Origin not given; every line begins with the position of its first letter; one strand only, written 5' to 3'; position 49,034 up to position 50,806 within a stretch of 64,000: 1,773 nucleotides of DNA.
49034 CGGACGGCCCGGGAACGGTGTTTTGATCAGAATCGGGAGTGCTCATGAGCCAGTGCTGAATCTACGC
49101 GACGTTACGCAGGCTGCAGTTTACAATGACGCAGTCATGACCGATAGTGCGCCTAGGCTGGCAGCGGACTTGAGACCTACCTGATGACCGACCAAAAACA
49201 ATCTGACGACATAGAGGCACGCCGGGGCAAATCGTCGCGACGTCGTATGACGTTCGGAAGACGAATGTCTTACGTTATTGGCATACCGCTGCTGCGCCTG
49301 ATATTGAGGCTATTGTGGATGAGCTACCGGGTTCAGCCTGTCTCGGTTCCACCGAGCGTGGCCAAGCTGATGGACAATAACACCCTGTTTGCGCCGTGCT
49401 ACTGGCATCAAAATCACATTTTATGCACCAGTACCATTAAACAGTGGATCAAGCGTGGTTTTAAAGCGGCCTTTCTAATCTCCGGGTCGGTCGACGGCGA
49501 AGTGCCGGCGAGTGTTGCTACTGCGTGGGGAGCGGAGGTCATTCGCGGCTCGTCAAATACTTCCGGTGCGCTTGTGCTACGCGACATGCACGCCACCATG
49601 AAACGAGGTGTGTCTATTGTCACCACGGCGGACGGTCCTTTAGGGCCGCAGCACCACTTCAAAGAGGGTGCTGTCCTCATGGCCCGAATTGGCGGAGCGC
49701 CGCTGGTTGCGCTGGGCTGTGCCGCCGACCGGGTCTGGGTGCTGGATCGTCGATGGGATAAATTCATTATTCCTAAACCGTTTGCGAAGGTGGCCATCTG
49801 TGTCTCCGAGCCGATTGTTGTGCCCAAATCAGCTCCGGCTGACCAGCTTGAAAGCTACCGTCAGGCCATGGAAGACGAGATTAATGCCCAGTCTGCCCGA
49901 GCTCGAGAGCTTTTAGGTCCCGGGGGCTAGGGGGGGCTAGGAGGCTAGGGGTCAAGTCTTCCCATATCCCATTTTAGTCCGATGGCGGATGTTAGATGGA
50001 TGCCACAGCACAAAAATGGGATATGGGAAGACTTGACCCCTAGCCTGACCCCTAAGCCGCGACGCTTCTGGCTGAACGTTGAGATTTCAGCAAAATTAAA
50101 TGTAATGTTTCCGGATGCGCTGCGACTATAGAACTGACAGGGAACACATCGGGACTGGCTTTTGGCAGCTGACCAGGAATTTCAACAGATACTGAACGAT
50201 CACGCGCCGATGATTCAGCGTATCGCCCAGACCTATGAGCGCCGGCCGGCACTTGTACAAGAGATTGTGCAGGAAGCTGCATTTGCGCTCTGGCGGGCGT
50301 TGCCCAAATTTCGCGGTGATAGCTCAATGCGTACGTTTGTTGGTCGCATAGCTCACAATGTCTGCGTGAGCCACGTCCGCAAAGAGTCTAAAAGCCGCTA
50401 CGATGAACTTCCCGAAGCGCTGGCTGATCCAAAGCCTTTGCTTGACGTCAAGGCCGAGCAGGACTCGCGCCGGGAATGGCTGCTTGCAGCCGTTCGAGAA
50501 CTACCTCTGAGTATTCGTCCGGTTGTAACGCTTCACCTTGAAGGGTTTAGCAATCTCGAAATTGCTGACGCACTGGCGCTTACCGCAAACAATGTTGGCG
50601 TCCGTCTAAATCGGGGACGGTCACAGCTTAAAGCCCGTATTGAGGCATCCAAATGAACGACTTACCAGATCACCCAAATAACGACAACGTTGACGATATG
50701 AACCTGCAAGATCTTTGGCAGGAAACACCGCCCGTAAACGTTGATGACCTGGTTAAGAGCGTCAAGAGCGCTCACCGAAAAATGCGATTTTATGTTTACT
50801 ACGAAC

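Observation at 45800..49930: Minimal P450 / FAAL-ACP / DUF374-acyltransferase cassette: candidate pathway for a hydroxylated acyl lipid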

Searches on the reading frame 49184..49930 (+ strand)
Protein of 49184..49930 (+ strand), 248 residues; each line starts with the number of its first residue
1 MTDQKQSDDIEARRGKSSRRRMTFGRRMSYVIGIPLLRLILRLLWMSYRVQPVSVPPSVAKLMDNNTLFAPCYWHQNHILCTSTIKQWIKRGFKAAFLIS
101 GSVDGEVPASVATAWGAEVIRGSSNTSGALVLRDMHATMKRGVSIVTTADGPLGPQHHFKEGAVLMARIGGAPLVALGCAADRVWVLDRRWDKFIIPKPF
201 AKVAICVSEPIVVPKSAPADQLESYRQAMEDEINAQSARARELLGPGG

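Call 3: search_protein_families(library=pfam, proteins=[window:49184-49930:+], max_evalue=0.01)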
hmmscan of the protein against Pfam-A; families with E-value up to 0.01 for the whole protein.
window:49184-49930:+ (248 aa): 1 family
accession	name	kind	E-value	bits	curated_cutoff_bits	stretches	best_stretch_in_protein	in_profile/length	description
PF04028.18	DUF374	-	3.8e-16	58.9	26.8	1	90-155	3-68/69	Domain of unknown function (DUF374)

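Call 11: search_protein_families(library=ncbifam, proteins=[window:49184-49930:+], max_evalue=0.001)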
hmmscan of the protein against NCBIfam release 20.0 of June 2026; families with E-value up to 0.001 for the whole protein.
window:49184-49930:+ (248 aa): 0 families

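Call 35: search_solved_structures(query=window:49184-49930:+, max_evalue=1)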
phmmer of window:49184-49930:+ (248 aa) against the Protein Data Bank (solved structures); distinct sequences matched with E-value up to 1: 1.
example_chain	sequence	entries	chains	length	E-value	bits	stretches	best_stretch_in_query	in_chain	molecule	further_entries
1mxs_A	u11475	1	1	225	0.87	12.3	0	98-212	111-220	KDPG Aldolase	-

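Call 36: find_homologous_proteins(query=window:49184-49930:+, max_evalue=0.00001)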
Query window:49184-49930:+ (248 aa): 1647 proteins with E <= 0.00001 among 2530 candidates; the best 120 are listed.
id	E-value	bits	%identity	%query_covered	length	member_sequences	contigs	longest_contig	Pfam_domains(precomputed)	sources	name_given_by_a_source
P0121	1.5e-134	465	82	100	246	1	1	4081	PF04028.19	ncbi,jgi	-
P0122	3.4e-132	457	100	82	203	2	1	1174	PF04028.19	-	-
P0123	7.2e-131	453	82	98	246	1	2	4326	PF04028.19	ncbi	-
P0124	7.9e-131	453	81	94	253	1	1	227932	PF04028.19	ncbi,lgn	ncbi:MAG: DUF374 domain-containing protein [Pseudomonadota bacterium]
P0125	4.0e-125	434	77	96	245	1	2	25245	PF04028.19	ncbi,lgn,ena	-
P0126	9.2e-123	427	75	97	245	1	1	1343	PF04028.19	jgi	jgi:lysophospholipid acyltransferase (LPLAT)-like uncharacterized protein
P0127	1.8e-118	412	79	90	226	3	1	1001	PF04028.19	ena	-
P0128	4.9e-92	326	62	96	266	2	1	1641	PF04028.19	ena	-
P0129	1.5e-91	324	61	94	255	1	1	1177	PF04028.19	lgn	-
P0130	1.7e-91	324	57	98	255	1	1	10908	PF04028.19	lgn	-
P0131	2.6e-91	324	58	94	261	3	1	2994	PF04028.19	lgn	-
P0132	3.9e-91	323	59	99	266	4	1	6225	PF04028.19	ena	-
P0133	5.3e-91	323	57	99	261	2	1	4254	PF04028.19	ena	-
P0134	6.3e-91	322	60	94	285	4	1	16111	PF04028.19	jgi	jgi:lysophospholipid acyltransferase (LPLAT)-like uncharacterized protein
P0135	7.0e-91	322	60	95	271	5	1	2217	PF04028.19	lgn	-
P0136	1.1e-90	321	59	96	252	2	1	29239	PF04028.19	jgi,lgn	-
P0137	1.3e-90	321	56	98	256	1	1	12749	PF04028.19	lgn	-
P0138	2.1e-90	321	59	99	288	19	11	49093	PF04028.19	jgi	jgi:lysophospholipid acyltransferase (LPLAT)-like uncharacterized protein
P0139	3.3e-90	320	57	99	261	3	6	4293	PF04028.19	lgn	-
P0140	3.7e-90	320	57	99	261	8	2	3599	PF04028.19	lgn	-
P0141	3.9e-90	320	60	93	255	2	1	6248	PF04028.19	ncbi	-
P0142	6.0e-90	319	58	97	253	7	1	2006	PF04028.19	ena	-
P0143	1.2e-89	318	60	97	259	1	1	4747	PF04028.19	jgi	jgi:lysophospholipid acyltransferase (LPLAT)-like uncharacterized protein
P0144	1.2e-89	318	57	96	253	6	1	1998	PF04028.19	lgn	-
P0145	1.3e-89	318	58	99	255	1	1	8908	PF04028.19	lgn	-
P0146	1.7e-89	318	57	89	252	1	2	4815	PF04028.19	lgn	-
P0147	2.6e-89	317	56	98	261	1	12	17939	PF04028.19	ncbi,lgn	-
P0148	2.6e-89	317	59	94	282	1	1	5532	PF04028.19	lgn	-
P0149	2.9e-89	317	55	98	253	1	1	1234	PF04028.19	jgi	jgi:lysophospholipid acyltransferase (LPLAT)-like uncharacterized protein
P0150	5.0e-89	316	59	97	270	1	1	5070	PF04028.19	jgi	-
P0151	5.0e-89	316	57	99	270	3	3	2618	PF04028.19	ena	-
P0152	6.7e-89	316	61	100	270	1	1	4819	PF04028.19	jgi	jgi:lysophospholipid acyltransferase (LPLAT)-like uncharacterized protein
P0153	6.7e-89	316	58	93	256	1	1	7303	PF04028.19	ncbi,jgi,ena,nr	ncbi:MAG TPA: lysophospholipid acyltransferase family protein [Woeseiaceae bacterium]|jgi:lysophosph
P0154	6.9e-89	316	59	96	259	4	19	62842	PF04028.19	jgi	jgi:lysophospholipid acyltransferase (LPLAT)-like uncharacterized protein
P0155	7.7e-89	315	58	98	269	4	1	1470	PF04028.19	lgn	-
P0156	9.5e-89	315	61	93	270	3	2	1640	PF04028.19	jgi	jgi:hypothetical protein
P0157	9.8e-89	315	59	99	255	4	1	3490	PF04028.19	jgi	-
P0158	1.1e-88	315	56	99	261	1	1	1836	PF04028.19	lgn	-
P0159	1.1e-88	315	55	100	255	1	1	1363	PF04028.19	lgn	-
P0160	1.5e-88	315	58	96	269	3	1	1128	PF04028.19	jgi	jgi:lysophospholipid acyltransferase (LPLAT)-like uncharacterized protein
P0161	2.7e-88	314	56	99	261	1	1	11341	PF04028.19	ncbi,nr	ncbi:MAG TPA: lysophospholipid acyltransferase family protein [Woeseiaceae bacterium]|nr:lysophospho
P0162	2.9e-88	314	57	100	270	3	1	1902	PF04028.19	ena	-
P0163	2.9e-88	314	59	95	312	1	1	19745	PF04028.19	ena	-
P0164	3.7e-88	313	57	99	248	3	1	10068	PF04028.19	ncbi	-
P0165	4.4e-88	313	57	95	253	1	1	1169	PF04028.19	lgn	-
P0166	4.6e-88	313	57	96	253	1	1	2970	PF04028.19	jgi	jgi:lysophospholipid acyltransferase (LPLAT)-like uncharacterized protein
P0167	4.7e-88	313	57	98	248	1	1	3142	PF04028.19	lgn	-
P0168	5.7e-88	313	56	98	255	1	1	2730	PF04028.19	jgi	-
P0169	6.4e-88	312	57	98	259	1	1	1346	PF04028.19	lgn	-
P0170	6.4e-88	312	59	96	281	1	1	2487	PF04028.19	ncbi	-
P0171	6.7e-88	312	55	100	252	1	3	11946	PF04028.19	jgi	jgi:lysophospholipid acyltransferase (LPLAT)-like uncharacterized protein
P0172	8.3e-88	312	55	99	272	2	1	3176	PF04028.19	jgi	-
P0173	9.9e-88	312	58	100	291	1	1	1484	PF04028.19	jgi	jgi:hypothetical protein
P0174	1.0e-87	312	59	96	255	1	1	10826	PF04028.19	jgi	jgi:lysophospholipid acyltransferase (LPLAT)-like uncharacterized protein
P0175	1.2e-87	312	56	98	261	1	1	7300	PF04028.19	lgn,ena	-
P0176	1.2e-87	312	58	97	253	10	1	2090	PF04028.19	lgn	-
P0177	1.3e-87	311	61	94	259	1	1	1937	PF04028.19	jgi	-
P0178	1.3e-87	311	57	98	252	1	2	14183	PF04028.19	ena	-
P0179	1.5e-87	311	58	98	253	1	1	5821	PF04028.19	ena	-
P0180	1.5e-87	311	57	88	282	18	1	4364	PF04028.19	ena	-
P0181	1.6e-87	311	58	98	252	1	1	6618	PF04028.19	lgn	-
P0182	2.2e-87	311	59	95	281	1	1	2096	PF04028.19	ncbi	-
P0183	2.7e-87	310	56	98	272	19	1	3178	PF04028.19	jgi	jgi:lysophospholipid acyltransferase (LPLAT)-like uncharacterized protein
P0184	2.8e-87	310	57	94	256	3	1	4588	PF04028.19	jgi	jgi:hypothetical protein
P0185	2.9e-87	310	56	88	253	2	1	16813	PF04028.19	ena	-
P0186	3.6e-87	310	58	80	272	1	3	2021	PF04028.19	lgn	-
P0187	3.8e-87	310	57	97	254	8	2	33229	PF04028.19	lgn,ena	-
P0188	3.8e-87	310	57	100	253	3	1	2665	PF04028.19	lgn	-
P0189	3.9e-87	310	55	100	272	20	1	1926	PF04028.19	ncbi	-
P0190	4.1e-87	310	55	99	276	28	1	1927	PF04028.19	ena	-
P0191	5.4e-87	309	56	100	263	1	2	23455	PF04028.19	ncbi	-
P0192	6.2e-87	309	57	90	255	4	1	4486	PF04028.19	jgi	jgi:hypothetical protein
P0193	6.4e-87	309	58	100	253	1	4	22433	PF04028.19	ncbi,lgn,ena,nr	ncbi:MAG: lysophospholipid acyltransferase family protein [Proteobacteria bacterium]|nr:lysophosphol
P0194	6.4e-87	309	55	99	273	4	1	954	PF04028.19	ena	-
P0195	6.4e-87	309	57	90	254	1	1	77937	PF04028.19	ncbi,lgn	ncbi:MAG: lysophospholipid acyltransferase family protein [Woeseia sp.]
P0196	6.9e-87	309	56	97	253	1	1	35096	PF04028.19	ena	-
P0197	7.2e-87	309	57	93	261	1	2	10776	PF04028.19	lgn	-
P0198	7.9e-87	309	58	98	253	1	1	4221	PF04028.19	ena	-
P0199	8.2e-87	309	58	100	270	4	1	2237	PF04028.19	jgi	jgi:lysophospholipid acyltransferase (LPLAT)-like uncharacterized protein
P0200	8.5e-87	309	58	95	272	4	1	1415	PF04028.19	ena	-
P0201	1.0e-86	309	57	94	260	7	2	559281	PF04028.19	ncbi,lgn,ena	-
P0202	1.1e-86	308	56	96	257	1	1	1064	PF04028.19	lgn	-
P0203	1.1e-86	308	57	97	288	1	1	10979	PF04028.19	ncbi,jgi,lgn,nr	ncbi:MAG: DUF374 domain-containing protein [Gammaproteobacteria bacterium]|nr:MAG: DUF374 domain-con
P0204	1.5e-86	308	57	96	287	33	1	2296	PF04028.19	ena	-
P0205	1.6e-86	308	57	100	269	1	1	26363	PF04028.19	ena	-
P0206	2.0e-86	308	56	90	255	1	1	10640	PF04028.19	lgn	-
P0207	2.1e-86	307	57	97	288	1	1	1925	PF04028.19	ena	-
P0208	2.2e-86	307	57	95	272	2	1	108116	PF04028.19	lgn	-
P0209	2.2e-86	307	57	97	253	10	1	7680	PF04028.19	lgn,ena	-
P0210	2.4e-86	307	56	88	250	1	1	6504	PF04028.19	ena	-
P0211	2.5e-86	307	57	89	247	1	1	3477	PF04028.19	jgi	jgi:lysophospholipid acyltransferase (LPLAT)-like uncharacterized protein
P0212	2.6e-86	307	56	92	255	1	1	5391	PF04028.19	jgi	jgi:hypothetical protein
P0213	2.7e-86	307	55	99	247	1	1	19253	PF04028.19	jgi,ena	-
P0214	2.8e-86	307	55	99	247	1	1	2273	PF04028.19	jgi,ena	jgi:hypothetical protein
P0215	2.8e-86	307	55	100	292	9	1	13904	PF04028.19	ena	-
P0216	3.0e-86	307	55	99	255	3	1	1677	PF04028.19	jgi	jgi:hypothetical protein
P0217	3.1e-86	307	57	97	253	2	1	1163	PF04028.19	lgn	-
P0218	3.2e-86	307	59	91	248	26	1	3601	PF04028.19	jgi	jgi:lysophospholipid acyltransferase (LPLAT)-like uncharacterized protein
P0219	3.4e-86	307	57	87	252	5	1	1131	PF04028.19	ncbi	-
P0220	3.6e-86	307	58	95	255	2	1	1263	PF04028.19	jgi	-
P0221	3.6e-86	307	60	92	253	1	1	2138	PF04028.19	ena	-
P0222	3.9e-86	307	55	99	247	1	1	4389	PF04028.19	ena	-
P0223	4.0e-86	307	56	90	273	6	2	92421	PF04028.19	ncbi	-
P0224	4.3e-86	306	57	100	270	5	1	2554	PF04028.19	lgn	-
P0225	4.6e-86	306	58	95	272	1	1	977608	PF04028.19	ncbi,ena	-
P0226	4.6e-86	306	58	95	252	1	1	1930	PF04028.19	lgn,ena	-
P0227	5.3e-86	306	57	94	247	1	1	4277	PF04028.19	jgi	jgi:hypothetical protein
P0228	6.4e-86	306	56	98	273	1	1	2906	PF04028.19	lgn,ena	-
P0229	6.9e-86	306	58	100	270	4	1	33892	PF04028.19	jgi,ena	-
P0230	7.2e-86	306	57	94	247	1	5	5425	PF04028.19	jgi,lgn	jgi:hypothetical protein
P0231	8.0e-86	306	58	94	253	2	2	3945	PF04028.19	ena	-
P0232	8.3e-86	306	57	97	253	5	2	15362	PF04028.19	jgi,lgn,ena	-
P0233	8.3e-86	306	56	100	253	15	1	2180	PF04028.19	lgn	-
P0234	8.5e-86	305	57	100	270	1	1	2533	PF04028.19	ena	-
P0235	8.7e-86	305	58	100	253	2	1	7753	PF04028.19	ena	-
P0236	9.0e-86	305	58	100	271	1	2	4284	PF04028.19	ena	-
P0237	9.6e-86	305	57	96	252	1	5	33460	PF04028.19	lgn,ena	-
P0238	1.0e-85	305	58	91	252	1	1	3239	PF04028.19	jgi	jgi:lysophospholipid acyltransferase (LPLAT)-like uncharacterized protein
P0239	1.2e-85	305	56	95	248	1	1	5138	PF04028.19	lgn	-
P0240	1.3e-85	305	54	99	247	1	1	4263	PF04028.19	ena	-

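Call 78: predict_structure(alignment_id=A5)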
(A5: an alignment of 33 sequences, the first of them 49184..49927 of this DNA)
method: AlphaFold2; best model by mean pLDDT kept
length: 248 residues; sequences in the alignment: 33
mean_pLDDT: 80.3   pTM: 0.75
mean pLDDT of the five models: 80.3, 73.7, 60.4, 59.6, 48.6
residues with pLDDT >= 90: 69; 70-90: 126; 50-70: 36; < 50: 17
segments of 3 or more residues with pLDDT < 50: 1-5, 15-17
pLDDT, mean of each block of 10 residues (from residue 1): 47 49 80 87 83 87 90 86 87 82 58 81 65 84 81 63 85 93 82 80 94 92 93 93 82
secondary structure, 60 per line:
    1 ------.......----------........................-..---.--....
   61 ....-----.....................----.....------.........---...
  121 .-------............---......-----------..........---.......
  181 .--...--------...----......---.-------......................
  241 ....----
elements in order: H7-13 H24-47 H57-64 E70-74 H75-90 E95-99 H106-114 E118-121 H129-140 E144-149 H161-170 E174-181 E184-186 E195-197 E202-207 H219-244

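Call 83: fold_search(model_id=the predicted structure, library=pdb)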
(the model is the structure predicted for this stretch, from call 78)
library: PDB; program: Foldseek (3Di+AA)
matches with E <= 10: 1176; with E <= 0.001: 10
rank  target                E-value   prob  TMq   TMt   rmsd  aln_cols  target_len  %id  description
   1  5f2z_C                3.1e-05  1.00  0.50  0.50   7.3       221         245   12  Crystal structure of membrane associated PatA from Mycobacterium smegmatis in complex with palmitate - P21 space group (released 2016-03-09)
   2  5f2z_B                6.5e-05  1.00  0.48  0.47   6.5       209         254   12  Crystal structure of membrane associated PatA from Mycobacterium smegmatis in complex with palmitate - P21 space group (released 2016-03-09)
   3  5f31                  9.3e-05  1.00  0.51  0.50   9.5       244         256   13  Crystal structure of membrane associated PatA from Mycobacterium smegmatis in complex with palmitate - P 42 21 2 space g (released 2016-03-09)
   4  5f34_C                1.1e-04  1.00  0.50  0.49   6.3       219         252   12  Crystal structure of membrane associated PatA from Mycobacterium smegmatis in complex with S-hexadecyl Coenzyme A - P2 (released 2016-03-09)
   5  5f34_A                1.1e-04  1.00  0.48  0.47   6.8       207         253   12  Crystal structure of membrane associated PatA from Mycobacterium smegmatis in complex with S-hexadecyl Coenzyme A - P2 (released 2016-03-09)
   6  5oce_B                1.5e-04  1.00  0.49  0.48   7.5       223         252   13  THE MOLECULAR MECHANISM OF SUBSTRATE RECOGNITION AND CATALYSIS OF THE MEMBRANE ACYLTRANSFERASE PatA -- Complex of PatA (released 2017-12-27)
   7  5f2z_A                2.1e-04  1.00  0.47  0.47   6.4       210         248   13  Crystal structure of membrane associated PatA from Mycobacterium smegmatis in complex with palmitate - P21 space group (released 2016-03-09)
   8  5oce_A                3.8e-04  1.00  0.49  0.48   5.1       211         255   12  THE MOLECULAR MECHANISM OF SUBSTRATE RECOGNITION AND CATALYSIS OF THE MEMBRANE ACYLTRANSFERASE PatA -- Complex of PatA (released 2017-12-27)
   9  5f2t_A                4.3e-04  1.00  0.50  0.50   6.2       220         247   13  Crystal structure of membrane associated PatA from Mycobacterium smegmatis in complex with palmitate - C 2 space group (released 2016-03-09)
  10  5f2t_B                7.0e-04  1.00  0.48  0.46   5.9       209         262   12  Crystal structure of membrane associated PatA from Mycobacterium smegmatis in complex with palmitate - C 2 space group (released 2016-03-09)
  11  7ojt_A                1.3e-03  1.00  0.45  0.45   5.8       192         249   11  Crystal structure of unliganded PatA, a membrane associated acyltransferase from Mycobacterium smegmatis (released 2021-10-27)
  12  8e4y                  2.4e-03  0.99  0.44  0.20  11.1       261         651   12  Cryo-EM structure of human glycerol-3-phosphate acyltransferase 1 (GPAT1) in complex with 2-oxohexadecyl-CoA (released 2022-12-21)
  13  5l3w                  3.7e-03  0.99  0.33  0.28   4.6       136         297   11  Structure of the crenarchaeal FtsY GTPase bound to GDP (released 2016-06-08)
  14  3dmd_B                1.1e-02  0.92  0.29  0.23   5.8       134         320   12  Structures and Conformations in Solution of the Signal Recognition Particle Receptor from the archaeon Pyrococcus furi (released 2008-11-11)
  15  5l3s_H                1.2e-02  0.92  0.31  0.28  17.2       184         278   15  Structure of the GTPase heterodimer of crenarchaeal SRP54 and FtsY (released 2016-06-08)
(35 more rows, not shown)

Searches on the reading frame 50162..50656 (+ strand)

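Call 3: search_protein_families(library=pfam, proteins=[window:50162-50656:+], max_evalue=0.01)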
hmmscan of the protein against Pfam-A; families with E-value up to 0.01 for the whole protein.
window:50162-50656:+ (164 aa): 2 families
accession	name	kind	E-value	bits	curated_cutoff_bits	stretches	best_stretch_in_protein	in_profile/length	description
PF04542.20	Sigma70_r2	-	3.7e-15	55.9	24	1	12-77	3-70/71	Sigma-70 region 2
PF08281.18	Sigma70_r4_2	-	4.8e-08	33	25.7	1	104-156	1-54/54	Sigma-70, region 4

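Call 11: search_protein_families(library=ncbifam, proteins=[window:50162-50656:+], max_evalue=0.001)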
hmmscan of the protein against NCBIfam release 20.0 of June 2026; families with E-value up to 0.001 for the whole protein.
window:50162-50656:+ (164 aa): 64 families (the best 25 are shown)
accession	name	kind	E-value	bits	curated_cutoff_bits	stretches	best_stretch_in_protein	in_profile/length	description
TIGR02937.1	sigma70-ECF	superfamily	7.2e-21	74.5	42.9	1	6-159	2-164/165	sigma-70 family RNA polymerase sigma factor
NF008888.0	PRK11922.1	equivalog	1.2e-20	74.2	204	1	4-162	29-198/231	RNA polymerase sigma factor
NF004113.0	PRK05602.1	equivalog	3e-20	72.7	208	1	5-162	45-203/211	RNA polymerase sigma factor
NF058625.1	sigma_PG0214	equivalog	1.9e-19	70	130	1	3-161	3-162/170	GFO_1088 family ECF-type sigma factor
TIGR02985.1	Sig70_bacteroi1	subfamily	3e-17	63.3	126.4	1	6-159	2-161/162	RNA polymerase sigma-70 factor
TIGR02983.1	SigE-fam_strep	subfamily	6.8e-17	61.8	141.55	1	3-162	4-160/162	SigE family RNA polymerase sigma factor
NF009176.0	PRK12524.1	equivalog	2.8e-16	59.9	264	1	16-162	37-186/196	RNA polymerase sigma factor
TIGR02989.1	Sig-70_gvs1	subfamily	4e-16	59.3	124.55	1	6-157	2-155/158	RNA polymerase sigma-70 factor, Rhodopirellula/Verrucomicrobium family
NF007225.0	PRK09643.1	equivalog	1.3e-14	54.4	190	1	5-161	27-183/204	RNA polymerase sigma factor SigM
NF006089.0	PRK08241.1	subfamily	2.9e-13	49.6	240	1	34-107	51-121/343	RNA polymerase subunit sigma-70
NF009166.1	PRK12513.1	equivalog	6.1e-13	48.9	206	1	6-161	23-187/193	RNA polymerase sigma factor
NF009171.0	PRK12518.1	equivalog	9.4e-13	48.4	208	1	30-159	51-183/191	RNA polymerase sigma factor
NF006930.0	PRK09415.1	subfamily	1.5e-12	47.7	198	1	6-162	17-177/179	RNA polymerase factor sigma C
TIGR02960.1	SigX5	hypoth_equivalog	2.2e-12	46.8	264.75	1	33-99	33-100/322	RNA polymerase sigma-70 factor, TIGR02960 family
TIGR02959.1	SigZ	equivalog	3e-12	46.7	168.65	1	30-161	20-149/170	RNA polymerase sigma factor SigZ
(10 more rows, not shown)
